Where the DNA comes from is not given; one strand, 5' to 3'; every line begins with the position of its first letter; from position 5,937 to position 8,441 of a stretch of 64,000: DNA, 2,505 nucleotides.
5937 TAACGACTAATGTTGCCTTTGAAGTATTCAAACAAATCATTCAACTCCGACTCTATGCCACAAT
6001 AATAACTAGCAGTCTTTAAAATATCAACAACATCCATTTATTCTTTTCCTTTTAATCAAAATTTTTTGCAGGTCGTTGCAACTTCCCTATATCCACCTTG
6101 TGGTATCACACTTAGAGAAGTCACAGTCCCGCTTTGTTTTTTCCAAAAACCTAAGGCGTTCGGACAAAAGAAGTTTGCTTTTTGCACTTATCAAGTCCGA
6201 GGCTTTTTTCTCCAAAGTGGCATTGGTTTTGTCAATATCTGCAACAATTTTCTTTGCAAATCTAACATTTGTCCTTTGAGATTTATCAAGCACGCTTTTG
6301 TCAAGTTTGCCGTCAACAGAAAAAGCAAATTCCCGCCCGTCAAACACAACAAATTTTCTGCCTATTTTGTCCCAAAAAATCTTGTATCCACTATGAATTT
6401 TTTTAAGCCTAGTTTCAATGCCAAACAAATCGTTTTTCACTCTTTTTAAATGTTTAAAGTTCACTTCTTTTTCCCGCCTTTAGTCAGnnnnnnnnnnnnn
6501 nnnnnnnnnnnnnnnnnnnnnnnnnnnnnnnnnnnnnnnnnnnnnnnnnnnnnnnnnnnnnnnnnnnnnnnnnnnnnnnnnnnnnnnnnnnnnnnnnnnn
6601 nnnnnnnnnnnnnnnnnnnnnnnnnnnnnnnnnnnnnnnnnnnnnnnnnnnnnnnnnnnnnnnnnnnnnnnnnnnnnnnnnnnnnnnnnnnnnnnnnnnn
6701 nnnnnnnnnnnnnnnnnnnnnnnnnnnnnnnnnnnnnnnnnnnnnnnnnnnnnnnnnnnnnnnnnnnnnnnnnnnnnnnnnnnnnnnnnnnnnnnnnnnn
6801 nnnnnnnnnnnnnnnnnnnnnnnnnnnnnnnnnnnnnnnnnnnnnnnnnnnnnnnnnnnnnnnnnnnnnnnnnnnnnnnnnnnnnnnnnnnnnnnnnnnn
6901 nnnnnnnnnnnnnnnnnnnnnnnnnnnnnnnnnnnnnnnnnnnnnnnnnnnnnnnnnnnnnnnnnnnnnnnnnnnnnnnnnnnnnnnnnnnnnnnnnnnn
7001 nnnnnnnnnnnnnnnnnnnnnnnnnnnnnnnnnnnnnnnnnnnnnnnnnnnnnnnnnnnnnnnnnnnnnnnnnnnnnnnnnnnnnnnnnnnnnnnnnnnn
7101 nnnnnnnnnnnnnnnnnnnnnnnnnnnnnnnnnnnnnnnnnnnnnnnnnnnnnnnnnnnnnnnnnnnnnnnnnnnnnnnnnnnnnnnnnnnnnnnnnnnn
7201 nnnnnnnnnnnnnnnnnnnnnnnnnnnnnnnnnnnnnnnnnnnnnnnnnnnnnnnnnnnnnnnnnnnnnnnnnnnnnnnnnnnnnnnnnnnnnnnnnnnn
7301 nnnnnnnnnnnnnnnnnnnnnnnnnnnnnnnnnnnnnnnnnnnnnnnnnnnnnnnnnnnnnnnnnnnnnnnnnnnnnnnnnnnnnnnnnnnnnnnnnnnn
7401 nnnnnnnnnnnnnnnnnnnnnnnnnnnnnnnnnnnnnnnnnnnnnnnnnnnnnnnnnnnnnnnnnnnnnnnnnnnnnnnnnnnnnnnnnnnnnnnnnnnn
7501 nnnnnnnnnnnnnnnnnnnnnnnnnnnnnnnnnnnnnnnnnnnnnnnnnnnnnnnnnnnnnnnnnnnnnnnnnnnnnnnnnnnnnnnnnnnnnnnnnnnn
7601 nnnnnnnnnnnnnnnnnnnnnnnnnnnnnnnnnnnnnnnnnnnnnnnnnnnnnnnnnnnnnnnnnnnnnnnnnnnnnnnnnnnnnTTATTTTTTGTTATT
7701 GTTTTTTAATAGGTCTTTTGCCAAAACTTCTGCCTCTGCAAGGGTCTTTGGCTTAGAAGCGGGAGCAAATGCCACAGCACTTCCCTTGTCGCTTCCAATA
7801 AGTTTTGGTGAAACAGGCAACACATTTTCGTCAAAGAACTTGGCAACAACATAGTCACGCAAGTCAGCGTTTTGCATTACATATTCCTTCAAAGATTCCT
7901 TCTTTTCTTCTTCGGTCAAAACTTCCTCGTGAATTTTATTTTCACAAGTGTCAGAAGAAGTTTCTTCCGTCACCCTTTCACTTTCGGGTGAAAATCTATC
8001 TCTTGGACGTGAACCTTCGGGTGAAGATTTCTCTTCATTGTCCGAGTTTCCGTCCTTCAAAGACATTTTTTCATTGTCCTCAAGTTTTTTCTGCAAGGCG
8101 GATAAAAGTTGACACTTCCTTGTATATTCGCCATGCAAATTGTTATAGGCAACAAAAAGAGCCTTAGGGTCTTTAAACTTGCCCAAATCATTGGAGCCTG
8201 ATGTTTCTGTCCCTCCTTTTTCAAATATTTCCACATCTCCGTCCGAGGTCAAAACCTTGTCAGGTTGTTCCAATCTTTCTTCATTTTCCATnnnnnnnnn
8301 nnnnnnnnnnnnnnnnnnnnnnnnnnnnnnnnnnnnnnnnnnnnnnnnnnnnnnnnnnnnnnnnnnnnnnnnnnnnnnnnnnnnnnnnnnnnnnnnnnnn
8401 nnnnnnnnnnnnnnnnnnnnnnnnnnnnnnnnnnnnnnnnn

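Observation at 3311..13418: Compact ~10 kb capsid-and-holin island with no recognisable integrase, replication, endolysin or long-tail genes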

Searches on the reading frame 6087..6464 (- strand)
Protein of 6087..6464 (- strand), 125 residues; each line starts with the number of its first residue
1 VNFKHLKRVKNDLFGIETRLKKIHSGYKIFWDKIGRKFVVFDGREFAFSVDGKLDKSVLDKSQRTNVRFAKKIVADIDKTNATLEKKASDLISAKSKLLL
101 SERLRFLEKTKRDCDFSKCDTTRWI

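Call 4: search_protein_families(library=pfam, proteins=[window:6087-6464:-], max_evalue=0.1)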
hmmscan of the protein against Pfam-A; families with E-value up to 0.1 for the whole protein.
window:6087-6464:- (125 aa): 0 families

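Call 5: search_protein_families(library=phrogs, proteins=[window:6087-6464:-], max_evalue=0.1)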
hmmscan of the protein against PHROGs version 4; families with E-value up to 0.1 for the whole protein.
window:6087-6464:- (125 aa): 1 family
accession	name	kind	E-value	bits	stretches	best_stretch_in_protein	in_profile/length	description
phrog_1625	-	moron, auxiliary metabolic gene and host takeover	0.036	15.1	0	63-110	58-106/110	involved in bacteriocin production or immunity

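Call 8: search_protein_families(library=ncbifam, proteins=[window:6087-6464:-], max_evalue=0.05)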
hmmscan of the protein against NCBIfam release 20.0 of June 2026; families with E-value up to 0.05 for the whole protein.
window:6087-6464:- (125 aa): 0 families

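Call 59: search_solved_structures(query=A6, max_evalue=10)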
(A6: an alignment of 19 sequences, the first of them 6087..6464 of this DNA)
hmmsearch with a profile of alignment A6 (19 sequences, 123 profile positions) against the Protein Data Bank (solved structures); distinct sequences matched with E-value up to 10: 30.
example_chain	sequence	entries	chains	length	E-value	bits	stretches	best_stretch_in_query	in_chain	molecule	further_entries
1qg1_E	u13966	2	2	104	0.034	17.4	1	23-82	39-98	PROTEIN (GROWTH FACTOR RECEPTOR BINDING PROTEIN) | Growth factor receptor-bound protein 2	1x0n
3ove_A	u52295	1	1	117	0.035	17.4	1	23-82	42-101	Growth factor receptor-bound protein 2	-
1ghu_A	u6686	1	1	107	0.035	17.4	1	23-82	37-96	GRB2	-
3n84_A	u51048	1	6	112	0.041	17.2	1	23-82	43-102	Growth factor receptor-bound protein 2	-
1fhs_A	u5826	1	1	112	0.041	17.2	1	23-82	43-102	GROWTH FACTOR RECEPTOR BOUND PROTEIN-2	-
1zfp_E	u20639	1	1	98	0.041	17.1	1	23-81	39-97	GROWTH FACTOR RECEPTOR BINDING PROTEIN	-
2aoa_A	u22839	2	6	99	0.042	17.1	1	23-81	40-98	Growth factor receptor-bound protein 2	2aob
1fyr_A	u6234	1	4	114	0.043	17.1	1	23-82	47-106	GROWTH FACTOR RECEPTOR-BOUND PROTEIN 2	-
2h46_E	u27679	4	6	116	0.043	17.1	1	23-82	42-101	Growth Receptor Binding Protein 2 | Growth factor receptor-bound protein 2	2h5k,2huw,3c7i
3imd_A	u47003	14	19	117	0.044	17.1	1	23-82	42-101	Growth factor receptor-bound protein 2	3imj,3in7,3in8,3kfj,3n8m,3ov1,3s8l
1bm2_A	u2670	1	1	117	0.045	17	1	23-82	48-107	PROTEIN (GROWTH FACTOR RECEPTOR BOUND PROTEIN 2)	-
1bmb_A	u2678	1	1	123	0.051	16.9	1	23-82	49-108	PROTEIN (GROWTH FACTOR RECEPTOR BOUND PROTEIN 2)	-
6icg_A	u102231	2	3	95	0.061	16.6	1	23-77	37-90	Growth factor receptor-bound protein 2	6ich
7mph_A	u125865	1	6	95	0.061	16.6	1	23-77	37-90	Growth factor receptor-bound protein 2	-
1cj1_A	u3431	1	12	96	0.063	16.5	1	23-77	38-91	PROTEIN (GROWTH FACTOR RECEPTOR-BOUND PROTEIN 2)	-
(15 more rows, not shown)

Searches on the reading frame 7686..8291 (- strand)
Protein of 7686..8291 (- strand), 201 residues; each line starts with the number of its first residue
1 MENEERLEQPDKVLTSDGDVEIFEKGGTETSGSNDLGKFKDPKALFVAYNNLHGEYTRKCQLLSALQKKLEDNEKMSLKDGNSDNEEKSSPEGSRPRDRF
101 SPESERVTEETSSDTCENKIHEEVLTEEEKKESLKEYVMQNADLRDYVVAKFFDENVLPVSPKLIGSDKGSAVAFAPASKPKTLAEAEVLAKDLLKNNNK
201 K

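Call 4: search_protein_families(library=pfam, proteins=[window:7686-8291:-], max_evalue=0.1)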
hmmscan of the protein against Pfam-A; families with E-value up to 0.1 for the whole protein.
window:7686-8291:- (201 aa): 0 families

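Call 5: search_protein_families(library=phrogs, proteins=[window:7686-8291:-], max_evalue=0.1)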
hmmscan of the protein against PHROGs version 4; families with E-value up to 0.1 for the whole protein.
window:7686-8291:- (201 aa): 0 families

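Call 8: search_protein_families(library=ncbifam, proteins=[window:7686-8291:-], max_evalue=0.05)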
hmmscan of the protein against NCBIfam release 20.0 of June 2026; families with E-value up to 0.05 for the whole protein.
window:7686-8291:- (201 aa): 0 families
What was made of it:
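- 7686..8291 (-): 201-aa acidic scaffold-like protein. It has no family hit (calls 4, 5, 8).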
